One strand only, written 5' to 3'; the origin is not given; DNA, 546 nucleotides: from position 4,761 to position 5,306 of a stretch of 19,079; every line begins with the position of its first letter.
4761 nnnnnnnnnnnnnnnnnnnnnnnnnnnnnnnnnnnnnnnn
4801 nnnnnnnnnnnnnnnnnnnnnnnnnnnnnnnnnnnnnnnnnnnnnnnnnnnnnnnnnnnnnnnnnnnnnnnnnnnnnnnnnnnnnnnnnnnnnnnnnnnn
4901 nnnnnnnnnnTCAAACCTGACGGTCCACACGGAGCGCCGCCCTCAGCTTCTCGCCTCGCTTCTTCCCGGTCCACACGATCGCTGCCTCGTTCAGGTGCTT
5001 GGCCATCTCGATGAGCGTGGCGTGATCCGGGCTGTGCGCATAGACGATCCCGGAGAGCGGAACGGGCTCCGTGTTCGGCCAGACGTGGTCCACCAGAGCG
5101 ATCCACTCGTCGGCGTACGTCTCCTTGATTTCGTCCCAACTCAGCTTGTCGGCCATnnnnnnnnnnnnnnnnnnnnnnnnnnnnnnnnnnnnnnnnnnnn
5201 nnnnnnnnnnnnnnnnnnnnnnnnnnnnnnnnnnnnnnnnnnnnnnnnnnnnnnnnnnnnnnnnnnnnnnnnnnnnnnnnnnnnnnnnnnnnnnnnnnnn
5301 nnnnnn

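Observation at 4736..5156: Lower-GC mini-cassette: DUF5678-like small gene translationally coupled to a truncated retropepsin-like aspartic protease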

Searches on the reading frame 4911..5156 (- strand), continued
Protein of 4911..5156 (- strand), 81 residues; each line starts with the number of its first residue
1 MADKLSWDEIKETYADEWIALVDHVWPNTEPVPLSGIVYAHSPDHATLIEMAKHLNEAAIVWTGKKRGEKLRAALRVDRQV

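Call 85: search_protein_families(library=pfam, proteins=[P0063, P0149, P0032, P0093, P0023], max_evalue=0.05)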
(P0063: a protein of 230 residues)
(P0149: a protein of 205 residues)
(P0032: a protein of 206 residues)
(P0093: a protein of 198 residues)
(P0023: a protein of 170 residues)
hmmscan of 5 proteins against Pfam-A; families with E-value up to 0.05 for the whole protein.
P0063 (230 aa): 3 families
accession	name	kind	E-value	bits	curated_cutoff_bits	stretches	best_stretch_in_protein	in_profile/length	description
PF18480.7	DUF5615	-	2.2e-17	63.4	23.8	1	1-105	1-104/110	Domain of unknown function (DUF5615)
PF18478.7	PIN_10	-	4e-06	27.2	26.2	1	1-59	1-63/84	PIN like domain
PF19007.6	DUF5736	-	0.012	15.3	27.4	1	157-218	151-209/240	Domain of unknown function (DUF5736)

P0149 (205 aa): 1 family
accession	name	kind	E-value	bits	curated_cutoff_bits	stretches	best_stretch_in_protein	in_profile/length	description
PF04255.20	DUF433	-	1.4e-17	63.7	23.6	1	134-189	1-56/56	Protein of unknown function (DUF433)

P0032 (206 aa): 0 families

P0093 (198 aa): 1 family
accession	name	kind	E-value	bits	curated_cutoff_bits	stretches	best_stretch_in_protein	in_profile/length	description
PF18929.5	DUF5678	-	0.00017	21.8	23.2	0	120-137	1-18/49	Family of unknown function (DUF5678)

P0023 (170 aa): 0 families

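Call 87: find_related_loci(query=A5, collection=viral_contigs, flank=5000)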
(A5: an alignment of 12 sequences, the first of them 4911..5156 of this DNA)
Query A5 (81 aa) in viral_contigs; peptide patterns used: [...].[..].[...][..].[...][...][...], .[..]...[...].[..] (x = any residue, [..] = any of these).
63 stretches matched a pattern; 1 encode a relative of the query (tblastn E <= 1e-3); 1 distinct loci.
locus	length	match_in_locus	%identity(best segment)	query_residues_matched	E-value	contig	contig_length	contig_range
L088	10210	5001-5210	27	3-67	1e-6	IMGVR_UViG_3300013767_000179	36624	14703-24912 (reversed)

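Call 88: search_dna_similar(query=window:4911-5156:-, collection=plasmids, mode=protein, max_evalue=0.001)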
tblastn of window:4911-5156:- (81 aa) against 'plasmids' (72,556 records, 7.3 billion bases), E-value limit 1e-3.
No match.

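Call 99: search_solved_structures(query=A4, max_evalue=1)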
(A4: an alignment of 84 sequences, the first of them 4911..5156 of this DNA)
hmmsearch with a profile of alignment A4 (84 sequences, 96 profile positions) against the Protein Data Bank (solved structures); distinct sequences matched with E-value up to 1: 12.
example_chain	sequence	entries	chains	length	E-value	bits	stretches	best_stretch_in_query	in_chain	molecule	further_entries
9cin_H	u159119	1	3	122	0.077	16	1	25-76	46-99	Antibody Heavy Chain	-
3h9m_A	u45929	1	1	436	0.28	14.2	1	14-29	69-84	p-aminobenzoate synthetase, component I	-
7e3o_H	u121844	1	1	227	0.44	13.6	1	25-73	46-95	nCoV617 Heigh Chain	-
9wfx_B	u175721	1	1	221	0.55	13.3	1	25-82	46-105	Heavy Chain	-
6z6v_G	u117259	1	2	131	0.58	13.2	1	25-81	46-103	Nanobody C1q75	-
2puk_B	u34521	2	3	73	0.7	13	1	39-83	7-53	Ferredoxin-thioredoxin reductase, variable chain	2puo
6idi_H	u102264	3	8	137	0.71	12.9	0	25-87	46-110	Fab 1H10 heavy chain (V-region)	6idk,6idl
2pu9_B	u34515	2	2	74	0.71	12.9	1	39-83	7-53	Ferredoxin-thioredoxin reductase, variable chain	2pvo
7si0_I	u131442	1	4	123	0.72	12.9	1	25-75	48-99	813 Variable fragment Heavy chain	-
1dj7_B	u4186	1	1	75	0.74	12.9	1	39-83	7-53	FERREDOXIN THIOREDOXIN REDUCTASE: VARIABLE CHAIN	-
4woj_A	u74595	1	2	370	0.82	12.8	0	8-37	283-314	Aspartate semialdehyde dehydrogenase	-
7wsc_H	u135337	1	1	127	0.94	12.6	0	25-76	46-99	3500H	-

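Call 101: fold_search(model_id=the predicted structure, library=pdb)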
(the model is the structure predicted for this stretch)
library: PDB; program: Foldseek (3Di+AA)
matches with E <= 10: 38; with E <= 0.001: 0
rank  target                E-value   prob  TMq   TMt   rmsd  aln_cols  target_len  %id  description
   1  4blw_B                1.4e+00  0.10  0.27  0.11   6.0        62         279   11  Crystal structure of Escherichia coli 23S rRNA (A2030-N6)- methyltransferase RlmJ in complex with S-adenosylhomocystei (released 2013-08-21)
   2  4blu_B                2.3e+00  0.06  0.27  0.11   6.3        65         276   14  Crystal structure of Escherichia coli 23S rRNA (A2030-N6)- methyltransferase RlmJ (released 2013-08-21)
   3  7et3_g                3.6e+00  0.02  0.18  0.09   9.6        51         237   24  C5 portal vertex in the enveloped virion capsid (released 2021-07-14)
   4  7p9i_B                4.1e+00  0.05  0.27  0.11   6.2        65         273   14  Structure of E.coli RlmJ in complex with an RNA conjugate (GAA-SAM) (released 2022-06-01)
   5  4q7l_B                4.3e+00  0.03  0.20  0.10  10.1        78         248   14  Structure of NBD288 of TM287/288 (released 2015-05-20)
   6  7obj_A                4.6e+00  0.02  0.18  0.16   9.2        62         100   14  Carbon regulatory PII-like protein SbtB from Synechocystis sp. 6803 in complex with cyclic di-AMP (c-di-AMP) (released 2022-02-02)
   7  7kij_C                4.6e+00  0.02  0.19  0.16   9.3        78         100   10  Muscovy duck circovirus Rep domain complexed with a single-stranded DNA 10-mer comprising the cleavage site (released 2021-11-17)
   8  7obj_B                4.9e+00  0.01  0.17  0.15   8.9        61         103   13  Carbon regulatory PII-like protein SbtB from Synechocystis sp. 6803 in complex with cyclic di-AMP (c-di-AMP) (released 2022-02-02)
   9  8rap_Z                5.6e+00  0.03  0.22  0.07   8.4        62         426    5  Structure of Sen1-ADP.BeF3 bound RNA Polymerase II pre-termination complex (released 2024-10-30)
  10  5a76_G                5.6e+00  0.02  0.20  0.16   7.3        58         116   17  KSHV LANA (ORF73) C-terminal domain, open non-ring conformation: orthorhombic crystal form (released 2015-10-28)
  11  1uzh_C                5.6e+00  0.02  0.22  0.16   7.7        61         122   16  A CHIMERIC CHLAMYDOMONAS, SYNECHOCOCCUS RUBISCO ENZYME (released 2005-05-31)
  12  2cui_MODEL_1_A        5.6e+00  0.02  0.17  0.13   9.2        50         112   16  Solution structure of the 31st fibronectin type III domain of the human tenascin X (released 2005-11-26)
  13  7pkt_x                6.0e+00  0.07  0.33  0.18   8.8        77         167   10  Large subunit of the Chlamydomonas reinhardtii mitoribosome (released 2022-06-15)
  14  8hw7_A                6.0e+00  0.06  0.30  0.09   3.9        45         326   11  Crystal structure of Heterodera glycines chitinase 2 D129A/E131A mutant in complex with chitopentaose (released 2024-06-05)
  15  8ram_Z                6.0e+00  0.04  0.24  0.07   8.7        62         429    8  Structure of Sen1 bound RNA Polymerase II pre-termination complex (released 2024-10-30)
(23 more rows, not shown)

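Call 103: find_encoding_contigs(protein=window:4911-5156:-, flank=10000, max_places=3)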
Protein window:4911-5156:- (81 aa): no gene with exactly this product is on record in the collection.

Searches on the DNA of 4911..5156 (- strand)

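Call 74: search_rna_families(sources=[L083, window, L069, L085], threshold=gathering)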
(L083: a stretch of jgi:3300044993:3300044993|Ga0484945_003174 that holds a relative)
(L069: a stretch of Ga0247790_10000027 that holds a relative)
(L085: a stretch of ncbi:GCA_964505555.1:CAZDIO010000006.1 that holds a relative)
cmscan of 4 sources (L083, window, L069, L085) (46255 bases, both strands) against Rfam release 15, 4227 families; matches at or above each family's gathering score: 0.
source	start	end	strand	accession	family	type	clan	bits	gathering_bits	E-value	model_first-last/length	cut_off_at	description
